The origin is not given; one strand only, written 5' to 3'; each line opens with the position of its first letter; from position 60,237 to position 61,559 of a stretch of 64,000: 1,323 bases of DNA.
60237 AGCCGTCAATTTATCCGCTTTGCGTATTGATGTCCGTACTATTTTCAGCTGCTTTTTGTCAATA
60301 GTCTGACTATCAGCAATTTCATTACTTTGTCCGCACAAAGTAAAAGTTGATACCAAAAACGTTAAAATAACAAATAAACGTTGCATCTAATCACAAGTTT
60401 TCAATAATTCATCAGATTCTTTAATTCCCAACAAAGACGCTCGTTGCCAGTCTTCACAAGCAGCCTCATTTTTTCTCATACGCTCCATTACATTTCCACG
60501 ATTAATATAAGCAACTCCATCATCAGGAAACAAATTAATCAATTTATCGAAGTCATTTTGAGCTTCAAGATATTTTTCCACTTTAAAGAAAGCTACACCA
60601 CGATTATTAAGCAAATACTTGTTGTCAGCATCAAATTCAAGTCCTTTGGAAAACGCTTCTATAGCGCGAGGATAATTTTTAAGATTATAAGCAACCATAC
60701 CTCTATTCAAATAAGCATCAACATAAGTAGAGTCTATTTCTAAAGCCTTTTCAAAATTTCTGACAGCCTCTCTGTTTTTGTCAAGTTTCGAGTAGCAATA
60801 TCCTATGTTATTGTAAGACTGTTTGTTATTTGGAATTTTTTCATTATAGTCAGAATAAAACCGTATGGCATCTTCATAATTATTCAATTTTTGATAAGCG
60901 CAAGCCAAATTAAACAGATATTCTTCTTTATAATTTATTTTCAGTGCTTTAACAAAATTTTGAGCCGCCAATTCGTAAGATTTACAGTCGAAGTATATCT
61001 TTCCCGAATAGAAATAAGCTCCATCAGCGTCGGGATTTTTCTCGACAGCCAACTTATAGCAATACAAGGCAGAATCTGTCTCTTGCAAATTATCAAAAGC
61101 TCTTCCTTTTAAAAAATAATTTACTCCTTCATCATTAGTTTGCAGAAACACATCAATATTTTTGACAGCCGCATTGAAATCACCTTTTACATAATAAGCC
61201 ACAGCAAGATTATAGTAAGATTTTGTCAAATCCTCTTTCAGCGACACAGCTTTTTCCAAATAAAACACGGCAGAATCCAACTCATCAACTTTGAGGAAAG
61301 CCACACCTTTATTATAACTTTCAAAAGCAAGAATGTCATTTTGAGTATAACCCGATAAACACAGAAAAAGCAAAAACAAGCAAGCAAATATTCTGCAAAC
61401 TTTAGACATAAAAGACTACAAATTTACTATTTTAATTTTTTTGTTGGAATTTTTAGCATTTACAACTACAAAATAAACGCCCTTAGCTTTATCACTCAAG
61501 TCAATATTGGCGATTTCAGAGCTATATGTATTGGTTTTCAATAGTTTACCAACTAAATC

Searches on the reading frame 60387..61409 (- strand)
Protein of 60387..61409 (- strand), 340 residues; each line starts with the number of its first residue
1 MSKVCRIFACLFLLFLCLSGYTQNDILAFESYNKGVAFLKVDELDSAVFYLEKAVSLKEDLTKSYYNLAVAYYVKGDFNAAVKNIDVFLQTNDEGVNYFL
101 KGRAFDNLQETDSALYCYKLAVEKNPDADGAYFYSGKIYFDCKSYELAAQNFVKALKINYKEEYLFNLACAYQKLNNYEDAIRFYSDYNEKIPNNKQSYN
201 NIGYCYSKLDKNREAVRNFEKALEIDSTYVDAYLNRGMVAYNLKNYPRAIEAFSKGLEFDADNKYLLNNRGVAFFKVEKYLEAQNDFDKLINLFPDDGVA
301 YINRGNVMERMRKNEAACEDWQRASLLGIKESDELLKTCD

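Call 46: find_encoding_contigs(protein=window:60387-61409:-, flank=10000, max_places=3)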
Protein window:60387-61409:- (340 aa): 24 contigs read that carry it; 3 places shown.
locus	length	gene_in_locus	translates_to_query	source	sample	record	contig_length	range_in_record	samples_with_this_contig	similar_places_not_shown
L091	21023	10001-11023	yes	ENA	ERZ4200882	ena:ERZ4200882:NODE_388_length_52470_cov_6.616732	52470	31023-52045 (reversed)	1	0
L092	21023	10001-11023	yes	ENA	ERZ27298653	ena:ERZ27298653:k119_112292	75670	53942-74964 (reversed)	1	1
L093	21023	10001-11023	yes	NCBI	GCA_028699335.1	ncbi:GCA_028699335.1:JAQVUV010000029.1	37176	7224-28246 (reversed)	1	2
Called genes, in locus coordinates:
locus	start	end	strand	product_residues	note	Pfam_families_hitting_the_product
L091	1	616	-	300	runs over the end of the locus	PF02588:YitT_membrane, PF10035:DUF2179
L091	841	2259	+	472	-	PF02784:Orn_Arg_deC_N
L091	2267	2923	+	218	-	PF00834:Ribul_P_3_epim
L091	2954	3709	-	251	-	PF00702:Hydrolase, PF13419:HAD_2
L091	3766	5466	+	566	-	PF00682:HMGL-like, PF02436:PYC_OADA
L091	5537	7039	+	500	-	PF01336:tRNA_anti-codon, PF00152:tRNA-synt_2, PF01409:tRNA-synt_2d (faint)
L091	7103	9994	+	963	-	PF00801:PKD (weak), PF18911:PKD_4, PF18962:Por_Secre_tail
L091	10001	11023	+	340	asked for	PF07719:TPR_2 (faint), PF13174:TPR_6 (faint), PF13176:TPR_7 (faint), PF00515:TPR_1, PF13181:TPR_8 (weak), PF13414:TPR_11 (weak), PF13432:TPR_16 (weak), PF00515:TPR_1 (weak), +10 more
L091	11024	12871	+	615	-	-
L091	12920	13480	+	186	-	PF24986:PRC_RimM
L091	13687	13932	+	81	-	PF00830:Ribosomal_L28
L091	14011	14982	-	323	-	PF16125:DUF4837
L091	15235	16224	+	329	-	PF01040:UbiA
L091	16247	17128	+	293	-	PF04055:Radical_SAM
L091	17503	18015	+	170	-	PF01555:N6_N4_Mtase (faint)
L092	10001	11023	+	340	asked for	PF07719:TPR_2 (faint), PF13174:TPR_6 (faint), PF13176:TPR_7 (faint), PF00515:TPR_1, PF13181:TPR_8 (weak), PF13414:TPR_11 (weak), PF13432:TPR_16 (weak), PF00515:TPR_1 (weak), +10 more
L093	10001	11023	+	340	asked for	PF07719:TPR_2 (faint), PF13174:TPR_6 (faint), PF13176:TPR_7 (faint), PF00515:TPR_1, PF13181:TPR_8 (weak), PF13414:TPR_11 (weak), PF13432:TPR_16 (weak), PF00515:TPR_1 (weak), +10 more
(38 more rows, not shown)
